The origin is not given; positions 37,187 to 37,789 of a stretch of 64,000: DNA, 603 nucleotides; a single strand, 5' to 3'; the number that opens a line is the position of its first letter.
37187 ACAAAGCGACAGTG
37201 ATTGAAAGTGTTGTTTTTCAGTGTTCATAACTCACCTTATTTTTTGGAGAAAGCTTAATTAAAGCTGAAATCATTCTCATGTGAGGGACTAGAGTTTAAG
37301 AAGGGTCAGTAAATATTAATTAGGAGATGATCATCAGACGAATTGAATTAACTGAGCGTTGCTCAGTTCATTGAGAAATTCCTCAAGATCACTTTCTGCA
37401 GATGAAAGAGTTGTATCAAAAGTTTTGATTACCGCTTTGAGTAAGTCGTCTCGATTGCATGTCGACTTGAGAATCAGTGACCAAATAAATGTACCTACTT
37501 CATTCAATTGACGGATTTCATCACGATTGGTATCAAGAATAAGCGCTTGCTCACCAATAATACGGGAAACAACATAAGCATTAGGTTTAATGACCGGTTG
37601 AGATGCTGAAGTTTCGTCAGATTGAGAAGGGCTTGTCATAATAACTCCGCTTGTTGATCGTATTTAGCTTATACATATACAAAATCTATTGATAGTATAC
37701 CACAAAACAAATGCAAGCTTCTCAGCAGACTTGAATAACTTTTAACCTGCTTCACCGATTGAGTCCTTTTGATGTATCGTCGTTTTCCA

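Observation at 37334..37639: Stand-alone PqqD-like RiPP-recognition-element gene upstream of a 2356-aa FG-GAP adhesin, with no maturase beside it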

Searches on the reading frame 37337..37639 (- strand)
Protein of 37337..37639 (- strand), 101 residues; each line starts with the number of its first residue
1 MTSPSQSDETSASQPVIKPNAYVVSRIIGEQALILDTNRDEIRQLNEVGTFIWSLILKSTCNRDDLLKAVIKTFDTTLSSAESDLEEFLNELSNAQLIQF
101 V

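Call 3: search_protein_families(library=pfam, proteins=[window:37337-37639:-], max_evalue=10)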
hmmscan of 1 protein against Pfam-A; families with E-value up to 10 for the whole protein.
window:37337-37639:- (101 aa): 4 families
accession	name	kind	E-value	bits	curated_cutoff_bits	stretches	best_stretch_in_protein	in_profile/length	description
PF05402.18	PqqD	-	1.7e-12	47.9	23.4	1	33-98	3-67/67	Coenzyme PQQ synthesis protein D (PqqD)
PF19121.6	DUF5805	-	0.055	14.3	28.5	1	46-99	12-59/67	Family of unknown function (DUF5805)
PF12830.13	Nipped-B_C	-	0.072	13.6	26.4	1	46-88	109-151/186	Sister chromatid cohesion C-terminus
PF24471.1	KH_DEAH11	-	0.082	13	27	1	57-79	5-27/70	DEAH11-like, KH-domain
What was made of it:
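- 37334..37639 (-): Gene for a discrete 101-aa PqqD-family RiPP recognition element (RRE). It has no signal peptide and is acidic (about 15 D/E against 8 K/R). PF05402 at 47.9 bits against cutoff 23.4 (call 3).
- On PqqD family / RiPP recognition element (PF05402): 47.9 bits against 23.4, profile positions 3-67 of 67 (call 3).
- Checked: Pfam PF05402 PqqD scores 47.9 bits, E 1.7e-12, against a gathering cutoff of 23.4, covering residues 33-98 and profile positions 3-67 of 67 (call 3).
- PF05402 is above cutoff (call 3).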

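Call 4: search_protein_families(library=ncbifam, proteins=[window:37337-37639:-], max_evalue=10)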
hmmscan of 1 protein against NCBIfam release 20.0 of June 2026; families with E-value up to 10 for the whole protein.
window:37337-37639:- (101 aa): 4 families
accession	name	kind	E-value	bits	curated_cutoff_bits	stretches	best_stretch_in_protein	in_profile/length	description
NF033536.1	lasso_PqqD_Bac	exception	4.4e-08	33.2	80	1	14-99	4-87/88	lasso peptide biosynthesis PqqD family chaperone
NF033530.1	lasso_PqqD_Strm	exception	2.9e-05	24.2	70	1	32-98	13-78/78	lasso peptide biosynthesis PqqD family chaperone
TIGR04248.1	SCM_PqqD_rel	equivalog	0.00023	21.3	100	1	30-94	14-77/84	SynChlorMet cassette protein ScmD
TIGR04302.1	geo_PqqD_fam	equivalog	0.03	14.8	100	1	44-99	48-101/102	GeoRSP system PqqD family peptide chaperone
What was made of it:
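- On PqqD proper (PQQ biosynthesis): No PQQ-specific PqqD model is among the NCBIfam hits at E<=10 (call 4).
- On Lasso peptide B1 chaperone (NF033536 / NF033530): 33.2 bits against 80, and 24.2 bits against 70 (call 4).
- Closest known: Lasso peptide B1 proteins. Different: NF033536 scores 33 bits against a cutoff of 80 (call 4).
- Closest known: PqqD of pyrroloquinoline quinone biosynthesis. Different: No PQQ-specific PqqD model appears among the NCBIfam hits (call 4).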

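Call 9: find_homologous_proteins(query=window:37337-37639:-, max_evalue=0.001)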
Query window:37337-37639:- (101 aa): 24 proteins with E <= 0.001 among 28 candidates.
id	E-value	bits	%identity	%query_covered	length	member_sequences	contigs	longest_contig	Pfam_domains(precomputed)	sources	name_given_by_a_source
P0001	1.4e-54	199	96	100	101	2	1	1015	PF05402.19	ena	-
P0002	1.3e-50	187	89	100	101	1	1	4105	PF05402.19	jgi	jgi:hypothetical protein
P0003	5.3e-42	159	81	96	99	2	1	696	PF05402.19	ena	-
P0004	5.4e-39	150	77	96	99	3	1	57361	PF05402.19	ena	-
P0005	4.6e-38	147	76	96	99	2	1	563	PF05402.19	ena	-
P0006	4.7e-38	147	76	95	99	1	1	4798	PF05402.19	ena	-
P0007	2.0e-37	145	76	96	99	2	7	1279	PF05402.19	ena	-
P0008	3.3e-36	141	74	96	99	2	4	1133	PF05402.19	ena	-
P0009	3.4e-36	141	74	96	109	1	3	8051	PF05402.19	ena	-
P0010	4.3e-35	137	69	100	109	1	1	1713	PF05402.19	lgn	-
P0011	4.8e-32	127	74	85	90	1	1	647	PF05402.19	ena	-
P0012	1.8e-26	110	57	99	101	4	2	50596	PF05402.19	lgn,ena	-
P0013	9.4e-26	107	57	99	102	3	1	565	PF05402.19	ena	-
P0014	1.5e-25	107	54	99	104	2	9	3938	PF05402.19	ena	-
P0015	1.8e-25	106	57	97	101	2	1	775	PF05402.19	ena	-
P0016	2.3e-25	106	58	99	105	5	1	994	PF05402.19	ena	-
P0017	1.2e-24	104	54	99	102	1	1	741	PF05402.19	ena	-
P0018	2.6e-23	100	52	97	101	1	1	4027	PF05402.19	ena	-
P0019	6.7e-22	95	48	98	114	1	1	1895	PF05402.19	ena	-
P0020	2.7e-21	93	49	97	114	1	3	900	PF05402.19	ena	-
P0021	3.1e-21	93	52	97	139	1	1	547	PF05402.19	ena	-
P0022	7.1e-20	89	52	82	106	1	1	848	PF05402.19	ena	-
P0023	1.2e-19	88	47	100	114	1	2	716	PF05402.19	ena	-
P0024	2.7e-19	87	52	85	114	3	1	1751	PF05402.19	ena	-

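Call 10: find_encoding_contigs(protein=P0004, flank=10000, max_places=3)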
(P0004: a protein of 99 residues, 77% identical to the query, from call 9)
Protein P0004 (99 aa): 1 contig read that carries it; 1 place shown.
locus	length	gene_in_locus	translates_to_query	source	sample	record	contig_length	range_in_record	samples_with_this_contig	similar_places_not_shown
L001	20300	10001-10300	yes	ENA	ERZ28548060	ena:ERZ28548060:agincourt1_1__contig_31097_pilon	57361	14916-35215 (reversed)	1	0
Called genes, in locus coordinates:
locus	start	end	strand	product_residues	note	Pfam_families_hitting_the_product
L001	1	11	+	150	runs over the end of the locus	PF00106:adh_short, PF13561:adh_short_C2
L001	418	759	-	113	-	-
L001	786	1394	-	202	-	PF08238:Sel1 (weak)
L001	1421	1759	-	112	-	-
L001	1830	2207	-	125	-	PF03116:NQR2_RnfD_RnfE (faint)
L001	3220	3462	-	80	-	-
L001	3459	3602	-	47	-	-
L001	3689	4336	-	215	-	-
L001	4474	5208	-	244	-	-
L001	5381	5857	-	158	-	PF01255:Prenyltransf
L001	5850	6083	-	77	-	PF01255:Prenyltransf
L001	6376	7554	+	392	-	PF02771:Acyl-CoA_dh_N, PF02770:Acyl-CoA_dh_M, PF00441:Acyl-CoA_dh_1, PF08028:Acyl-CoA_dh_2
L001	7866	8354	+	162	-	PF00849:PseudoU_synth_2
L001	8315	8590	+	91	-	-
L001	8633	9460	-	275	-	-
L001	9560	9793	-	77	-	-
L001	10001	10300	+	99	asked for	PF05402:PqqD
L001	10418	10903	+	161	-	-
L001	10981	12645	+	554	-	-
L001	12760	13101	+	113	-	-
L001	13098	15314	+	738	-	PF19077:Big_13 (faint)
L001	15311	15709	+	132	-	-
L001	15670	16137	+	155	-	-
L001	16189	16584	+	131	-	PF01839:FG-GAP (weak)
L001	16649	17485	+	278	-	PF01839:FG-GAP (faint), PF13517:FG-GAP_3 (weak)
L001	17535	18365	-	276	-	PF03171:2OG-FeII_Oxy (weak)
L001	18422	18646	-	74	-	PF14226:DIOX_N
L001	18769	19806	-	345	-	-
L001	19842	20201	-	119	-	-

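Call 11: find_encoding_contigs(protein=P0012, flank=10000, max_places=3)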
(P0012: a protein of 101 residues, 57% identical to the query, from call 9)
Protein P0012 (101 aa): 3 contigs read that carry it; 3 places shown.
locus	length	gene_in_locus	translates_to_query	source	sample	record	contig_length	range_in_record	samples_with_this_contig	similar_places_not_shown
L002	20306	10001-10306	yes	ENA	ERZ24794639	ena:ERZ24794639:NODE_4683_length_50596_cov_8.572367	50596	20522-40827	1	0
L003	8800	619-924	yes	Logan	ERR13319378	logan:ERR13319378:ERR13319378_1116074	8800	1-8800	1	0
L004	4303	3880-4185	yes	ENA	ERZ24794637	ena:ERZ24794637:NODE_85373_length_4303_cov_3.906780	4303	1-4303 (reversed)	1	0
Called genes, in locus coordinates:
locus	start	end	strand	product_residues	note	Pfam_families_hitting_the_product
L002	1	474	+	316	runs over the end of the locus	PF00106:adh_short, PF08659:KR (weak), PF13561:adh_short_C2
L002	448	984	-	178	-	-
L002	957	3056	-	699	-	PF08238:Sel1 (faint)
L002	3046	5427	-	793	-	PF00498:FHA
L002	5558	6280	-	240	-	PF01255:Prenyltransf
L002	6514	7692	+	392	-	PF02771:Acyl-CoA_dh_N, PF02770:Acyl-CoA_dh_M, PF00441:Acyl-CoA_dh_1, PF08028:Acyl-CoA_dh_2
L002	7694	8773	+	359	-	PF00849:PseudoU_synth_2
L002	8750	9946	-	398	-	-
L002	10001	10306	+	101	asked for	PF05402:PqqD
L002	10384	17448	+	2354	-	PF19077:Big_13 (faint), PF01839:FG-GAP (faint), PF13517:FG-GAP_3 (faint)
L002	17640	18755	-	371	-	PF14226:DIOX_N, PF03171:2OG-FeII_Oxy (faint)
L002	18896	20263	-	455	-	-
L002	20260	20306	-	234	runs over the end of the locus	PF00535:Glycos_transf_2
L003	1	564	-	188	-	?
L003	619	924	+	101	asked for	PF05402:PqqD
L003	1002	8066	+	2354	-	PF19077:Big_13 (faint), PF01839:FG-GAP (faint), PF13517:FG-GAP_3 (faint)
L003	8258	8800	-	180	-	?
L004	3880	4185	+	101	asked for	PF05402:PqqD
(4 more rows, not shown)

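Call 13: find_related_loci(query=A1, collection=genome_contigs, flank=10000)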
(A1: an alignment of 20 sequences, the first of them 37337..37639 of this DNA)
Query A1 (101 aa) in genome_contigs; peptide patterns used: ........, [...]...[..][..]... (x = any residue, [..] = any of these).
148 stretches matched a pattern; 1 encode a relative of the query (tblastn E <= 1e-3); 1 distinct loci.
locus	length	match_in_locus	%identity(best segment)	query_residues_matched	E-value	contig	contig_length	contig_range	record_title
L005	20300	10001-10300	58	1-100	5e-35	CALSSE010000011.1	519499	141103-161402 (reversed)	MAG: uncultured bacterium isolate O_MB67 genome assembly, contig: contig_23721_O_MB67, whole genome shotgun sequence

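Call 17: search_protein_families(library=pfam, proteins=[L005:3313-3930:+, L005:4015-5052:+, L005:5363-6271:+, L005:6281-6799:+, L005:7054-8616:+, L005:8645-9853:-, L005:9965-10318:+, L005:17581-18696:-, L005:18986-20260:-], max_evalue=0.01)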
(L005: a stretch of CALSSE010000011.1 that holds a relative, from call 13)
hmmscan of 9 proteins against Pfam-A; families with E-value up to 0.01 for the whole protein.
L005:3313-3930:+ (205 aa): 1 family
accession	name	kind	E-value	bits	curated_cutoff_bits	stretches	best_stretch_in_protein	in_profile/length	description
PF13411.12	MerR_1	-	6.9e-05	23.3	21.6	1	10-63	1-54/69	MerR HTH family regulatory protein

L005:4015-5052:+ (345 aa): 0 families

L005:5363-6271:+ (302 aa): 2 families
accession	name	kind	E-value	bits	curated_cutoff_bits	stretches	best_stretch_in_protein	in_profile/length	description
PF01551.29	Peptidase_M23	-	7.2e-33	113.1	28.7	1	173-268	2-96/96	Peptidase family M23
PF01476.26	LysM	-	1.3e-11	44.7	20.9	1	58-100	2-43/43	LysM domain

L005:6281-6799:+ (172 aa): 2 families
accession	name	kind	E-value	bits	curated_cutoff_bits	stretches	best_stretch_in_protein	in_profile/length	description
PF00156.33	Pribosyltran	-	2.9e-15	56.4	26.3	1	28-151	5-125/158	Phosphoribosyl transferase domain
PF14681.12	UPRTase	-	0.00035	20.6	27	1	109-161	113-168/206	Uracil phosphoribosyltransferase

L005:7054-8616:+ (520 aa): 0 families

L005:8645-9853:- (402 aa): 0 families

L005:9965-10318:+ (117 aa): 1 family
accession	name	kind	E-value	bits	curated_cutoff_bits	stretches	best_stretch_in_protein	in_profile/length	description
PF05402.18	PqqD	-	5.5e-13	49.5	23.4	1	45-110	3-67/67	Coenzyme PQQ synthesis protein D (PqqD)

L005:17581-18696:- (371 aa): 2 families
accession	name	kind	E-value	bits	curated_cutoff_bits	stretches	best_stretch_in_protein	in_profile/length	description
PF14226.12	DIOX_N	-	3.2e-15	57.2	27.3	1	13-132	1-115/117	non-haem dioxygenase in morphine synthesis N-terminal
PF03171.26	2OG-FeII_Oxy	-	4e-07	30.7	23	1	250-303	48-100/101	2OG-Fe(II) oxygenase superfamily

L005:18986-20260:- (424 aa): 0 families

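Call 18: find_related_loci(query=A1, collection=metagenome_contigs, flank=10000)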
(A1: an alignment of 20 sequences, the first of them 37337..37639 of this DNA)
Query A1 (101 aa) in metagenome_contigs; peptide patterns used: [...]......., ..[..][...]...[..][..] (x = any residue, [..] = any of these).
277 stretches matched a pattern; 10 encode a relative of the query (tblastn E <= 1e-3); 10 distinct loci.
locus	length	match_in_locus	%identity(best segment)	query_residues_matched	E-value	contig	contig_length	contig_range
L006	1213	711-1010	58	1-100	4e-35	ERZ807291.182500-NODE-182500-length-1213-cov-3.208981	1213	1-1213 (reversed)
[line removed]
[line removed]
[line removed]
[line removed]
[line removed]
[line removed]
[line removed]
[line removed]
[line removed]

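Call 22: search_protein_families(library=pfam, proteins=[L010:4941-5396:+, L010:5429-6532:+, L010:6533-7258:+, L010:7255-7950:+, L010:7962-8678:+, L010:8659-9930:+, L010:2910-4433:-, L012:4144-5181:+, L012:5189-6958:+, L012:3323-4903:+], max_evalue=0.001)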
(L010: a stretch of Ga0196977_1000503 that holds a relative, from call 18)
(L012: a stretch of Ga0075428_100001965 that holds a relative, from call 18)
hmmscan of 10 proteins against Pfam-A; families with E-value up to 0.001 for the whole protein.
L010:4941-5396:+ (151 aa): 1 family
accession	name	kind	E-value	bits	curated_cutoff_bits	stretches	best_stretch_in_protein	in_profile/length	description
PF05402.18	PqqD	-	2.9e-14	53.6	23.4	1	21-87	1-67/67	Coenzyme PQQ synthesis protein D (PqqD)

L010:5429-6532:+ (367 aa): 0 families

L010:6533-7258:+ (241 aa): 4 families
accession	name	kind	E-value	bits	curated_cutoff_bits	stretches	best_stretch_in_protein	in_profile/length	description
PF00535.33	Glycos_transf_2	-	1.1e-35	123.4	23.3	1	6-124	1-122/168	Glycosyl transferase family 2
PF10111.15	Glyco_tranf_2_2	-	1.5e-21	77.5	27.3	2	6-101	1-103/276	Glycosyltransferase like family 2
PF13641.12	Glyco_tranf_2_3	-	7.2e-20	72.4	27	1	5-190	3-208/230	Glycosyltransferase like family 2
PF13632.12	Glyco_trans_2_3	-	0.00017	21.9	27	1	115-200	45-129/198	Glycosyl transferase family group 2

L010:7255-7950:+ (231 aa): 3 families
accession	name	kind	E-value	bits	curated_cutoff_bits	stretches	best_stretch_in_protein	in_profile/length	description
PF00535.33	Glycos_transf_2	-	4.9e-37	127.9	23.3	1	9-126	1-123/168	Glycosyl transferase family 2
PF13641.12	Glyco_tranf_2_3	-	1.9e-14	54.7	27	1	8-129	3-132/230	Glycosyltransferase like family 2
PF10111.15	Glyco_tranf_2_2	-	6.6e-14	52.5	27.3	1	9-103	1-103/276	Glycosyltransferase like family 2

L010:7962-8678:+ (238 aa): 3 families
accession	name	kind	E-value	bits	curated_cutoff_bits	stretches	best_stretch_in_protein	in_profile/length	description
PF00535.33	Glycos_transf_2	-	3.1e-36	125.3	23.3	1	8-159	1-164/168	Glycosyl transferase family 2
PF10111.15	Glyco_tranf_2_2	-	1.3e-13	51.5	27.3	1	8-105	1-104/276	Glycosyltransferase like family 2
PF13641.12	Glyco_tranf_2_3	-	2e-12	48.1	27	1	7-134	3-136/230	Glycosyltransferase like family 2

L010:8659-9930:+ (423 aa): 1 family
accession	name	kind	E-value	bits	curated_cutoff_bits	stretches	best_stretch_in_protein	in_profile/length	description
PF07221.17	GlcNAc_2-epim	-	3.4e-33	115.8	23.4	1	58-405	14-347/347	N-acylglucosamine 2-epimerase (GlcNAc 2-epimerase)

L010:2910-4433:- (507 aa): 2 families
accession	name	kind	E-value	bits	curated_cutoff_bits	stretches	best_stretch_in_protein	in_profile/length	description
PF05090.19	HTTM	-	4e-85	286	27.7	1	35-294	1-258/259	HTTM domain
PF22777.1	VKGC_lumenal_dom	-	6.6e-47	159.7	27.7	1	344-491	2-150/152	Vitamin K-dependent gamma-carboxylase, lumenal domain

L012:4144-5181:+ (345 aa): 1 family
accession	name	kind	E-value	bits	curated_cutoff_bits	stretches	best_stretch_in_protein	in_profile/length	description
PF05402.18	PqqD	-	2e-16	60.5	23.4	1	279-343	3-67/67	Coenzyme PQQ synthesis protein D (PqqD)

L012:5189-6958:+ (589 aa): 3 families
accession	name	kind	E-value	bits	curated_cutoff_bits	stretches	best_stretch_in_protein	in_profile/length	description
PF00733.27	Asn_synthase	-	2.9e-32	113.1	21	1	221-543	2-304/354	Asparagine synthase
PF13537.11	GATase_7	-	1.9e-09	38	25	1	84-146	55-121/123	Glutamine amidotransferase domain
PF13522.11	GATase_6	-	6.1e-07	30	27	1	84-141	70-129/130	Glutamine amidotransferase domain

L012:3323-4903:+ (526 aa): 2 families
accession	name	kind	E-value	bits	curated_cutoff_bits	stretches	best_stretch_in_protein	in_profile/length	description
PF01061.29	ABC2_membrane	-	1.7e-19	70.7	26.9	1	267-477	7-208/211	ABC-2 type transporter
PF12698.13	ABC2_membrane_3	-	6.6e-09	35.7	31.6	1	315-508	158-347/347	ABC-2 family transporter protein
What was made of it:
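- On Lasso peptide B1 chaperone (NF033536 / NF033530): A true lasso cluster, found through a distant PqqD relative (L012), does show PqqD plus Asn_synthase (call 22).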
